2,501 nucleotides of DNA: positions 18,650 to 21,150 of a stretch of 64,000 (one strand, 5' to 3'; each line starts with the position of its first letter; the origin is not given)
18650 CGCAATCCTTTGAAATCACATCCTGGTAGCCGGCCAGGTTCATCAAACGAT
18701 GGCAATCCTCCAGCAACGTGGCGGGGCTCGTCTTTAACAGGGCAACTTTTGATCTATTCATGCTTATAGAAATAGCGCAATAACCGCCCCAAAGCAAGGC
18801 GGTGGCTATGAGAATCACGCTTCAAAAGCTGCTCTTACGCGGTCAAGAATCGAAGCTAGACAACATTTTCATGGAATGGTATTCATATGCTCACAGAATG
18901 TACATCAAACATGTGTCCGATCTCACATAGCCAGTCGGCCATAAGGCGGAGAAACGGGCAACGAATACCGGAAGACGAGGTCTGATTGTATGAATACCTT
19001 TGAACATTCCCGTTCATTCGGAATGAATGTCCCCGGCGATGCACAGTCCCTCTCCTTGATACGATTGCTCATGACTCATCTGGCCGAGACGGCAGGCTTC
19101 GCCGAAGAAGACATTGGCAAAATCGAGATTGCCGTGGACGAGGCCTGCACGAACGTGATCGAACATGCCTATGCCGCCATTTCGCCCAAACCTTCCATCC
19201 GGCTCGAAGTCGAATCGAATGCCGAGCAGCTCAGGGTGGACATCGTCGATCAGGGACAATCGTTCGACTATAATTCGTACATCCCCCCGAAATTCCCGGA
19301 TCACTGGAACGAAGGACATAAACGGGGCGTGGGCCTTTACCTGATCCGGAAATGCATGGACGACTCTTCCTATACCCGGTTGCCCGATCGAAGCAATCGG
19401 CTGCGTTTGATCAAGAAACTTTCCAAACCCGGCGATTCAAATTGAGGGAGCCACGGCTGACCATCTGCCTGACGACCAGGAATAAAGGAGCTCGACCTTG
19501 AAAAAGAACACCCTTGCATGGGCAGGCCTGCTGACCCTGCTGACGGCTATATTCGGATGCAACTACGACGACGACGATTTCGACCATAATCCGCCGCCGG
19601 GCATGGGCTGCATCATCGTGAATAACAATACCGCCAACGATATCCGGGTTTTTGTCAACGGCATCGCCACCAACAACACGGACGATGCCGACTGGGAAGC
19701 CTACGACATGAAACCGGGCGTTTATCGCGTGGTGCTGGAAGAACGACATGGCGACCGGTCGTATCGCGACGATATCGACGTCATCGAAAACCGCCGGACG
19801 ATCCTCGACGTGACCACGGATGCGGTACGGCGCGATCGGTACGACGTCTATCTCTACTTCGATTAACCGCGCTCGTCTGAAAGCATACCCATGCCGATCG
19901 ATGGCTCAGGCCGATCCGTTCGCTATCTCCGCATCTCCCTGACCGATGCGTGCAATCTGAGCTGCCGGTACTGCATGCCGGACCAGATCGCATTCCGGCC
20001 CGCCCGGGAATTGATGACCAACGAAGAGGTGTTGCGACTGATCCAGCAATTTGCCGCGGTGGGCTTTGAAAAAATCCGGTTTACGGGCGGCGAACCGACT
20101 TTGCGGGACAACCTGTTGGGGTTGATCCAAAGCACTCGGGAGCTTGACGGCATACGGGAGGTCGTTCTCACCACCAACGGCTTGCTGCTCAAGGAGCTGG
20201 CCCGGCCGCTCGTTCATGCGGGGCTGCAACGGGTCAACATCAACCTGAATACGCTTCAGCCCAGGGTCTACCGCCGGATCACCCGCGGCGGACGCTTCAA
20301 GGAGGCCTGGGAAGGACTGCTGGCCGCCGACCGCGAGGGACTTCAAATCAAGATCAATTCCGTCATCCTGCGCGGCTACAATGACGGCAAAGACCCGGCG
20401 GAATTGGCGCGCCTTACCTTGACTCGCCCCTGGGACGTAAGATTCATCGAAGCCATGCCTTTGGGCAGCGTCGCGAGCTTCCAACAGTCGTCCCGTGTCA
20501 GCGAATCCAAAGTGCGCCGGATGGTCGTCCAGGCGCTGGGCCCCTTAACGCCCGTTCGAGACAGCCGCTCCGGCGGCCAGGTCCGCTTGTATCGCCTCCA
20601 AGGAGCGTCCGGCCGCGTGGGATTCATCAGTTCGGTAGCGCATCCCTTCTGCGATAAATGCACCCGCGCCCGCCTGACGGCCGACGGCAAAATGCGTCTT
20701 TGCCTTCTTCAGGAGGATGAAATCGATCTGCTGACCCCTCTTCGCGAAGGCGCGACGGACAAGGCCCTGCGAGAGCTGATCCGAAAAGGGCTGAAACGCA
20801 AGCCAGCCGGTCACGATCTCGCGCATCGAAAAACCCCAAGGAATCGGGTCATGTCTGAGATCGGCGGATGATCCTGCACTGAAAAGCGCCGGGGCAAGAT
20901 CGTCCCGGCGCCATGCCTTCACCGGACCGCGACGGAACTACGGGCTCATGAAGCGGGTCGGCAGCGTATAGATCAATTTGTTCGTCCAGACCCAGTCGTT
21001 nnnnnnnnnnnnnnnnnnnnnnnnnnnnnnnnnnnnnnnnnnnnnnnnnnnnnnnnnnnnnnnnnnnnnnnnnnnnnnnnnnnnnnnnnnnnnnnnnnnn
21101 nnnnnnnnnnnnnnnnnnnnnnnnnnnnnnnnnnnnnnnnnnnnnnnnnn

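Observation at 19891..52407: Molybdenum-cofactor genes split by a 28-kb block of two giant genes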

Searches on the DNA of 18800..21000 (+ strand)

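Call 8: search_rna_families(source=window, start=18800, end=21000, threshold=evalue, max_evalue=10)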
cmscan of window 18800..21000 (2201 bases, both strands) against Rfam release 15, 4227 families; matches with E-value up to 10: 3.
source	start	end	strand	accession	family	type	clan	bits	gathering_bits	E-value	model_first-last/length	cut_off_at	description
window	20170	20237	+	RF00232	Spi-1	Cis-reg;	-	17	40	2.8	1-168/168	no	Spi-1 (PU.1) 5' UTR regulatory element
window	20782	20905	-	RF01497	ALIL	Cis-reg;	-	12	50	4.7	1-117/117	no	ALIL pseudoknot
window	20562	20619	-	RF00223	IRES_Bip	Cis-reg; IRES;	-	10.6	40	2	1-263/263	no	bip internal ribosome entry site (IRES)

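Call 46: search_rna_families(sources=[L006, L007], threshold=evalue, max_evalue=1)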
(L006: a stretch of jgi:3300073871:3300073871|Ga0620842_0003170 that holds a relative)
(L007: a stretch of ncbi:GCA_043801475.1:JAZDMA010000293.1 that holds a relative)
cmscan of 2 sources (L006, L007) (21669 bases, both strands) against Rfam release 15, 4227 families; matches with E-value up to 1: 3.
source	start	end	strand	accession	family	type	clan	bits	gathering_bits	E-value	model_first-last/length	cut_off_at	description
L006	1606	1672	-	RF04106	mir-1303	Gene; miRNA;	-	36.5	107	0.00082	1-85/85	no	mir-1303 microRNA precursor family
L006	7233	7319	+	RF02010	mir-3180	Gene; miRNA;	-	29.9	99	0.3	1-92/92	no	mir-3180 microRNA precursor family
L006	1611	1669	+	RF03497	MIR5038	Gene; miRNA;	-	27.2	70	0.16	1-75/75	no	MIR5038 microRNA precursor family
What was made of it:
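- On Moco riboswitch RF01055: None in L006 or L007 (call 46).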

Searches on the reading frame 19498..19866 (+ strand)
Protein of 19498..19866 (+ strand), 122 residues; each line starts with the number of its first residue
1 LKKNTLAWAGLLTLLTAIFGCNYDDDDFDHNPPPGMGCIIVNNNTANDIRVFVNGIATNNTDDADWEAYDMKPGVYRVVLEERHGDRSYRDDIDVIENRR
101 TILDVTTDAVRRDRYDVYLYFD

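Call 3: search_protein_families(library=pfam, proteins=[window:19498-19866:+])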
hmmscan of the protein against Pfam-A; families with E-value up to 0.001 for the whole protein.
window:19498-19866:+ (122 aa): 0 families

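Call 21: search_protein_families(library=ncbifam, proteins=[window:19498-19866:+], max_evalue=0.01)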
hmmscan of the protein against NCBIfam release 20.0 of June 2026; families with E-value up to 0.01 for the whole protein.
window:19498-19866:+ (122 aa): 0 families
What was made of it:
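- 19498..19866 (+): 122-aa predicted lipoprotein gene, 24 nt upstream of moaA. No Pfam or NCBIfam family (calls 3, 21).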
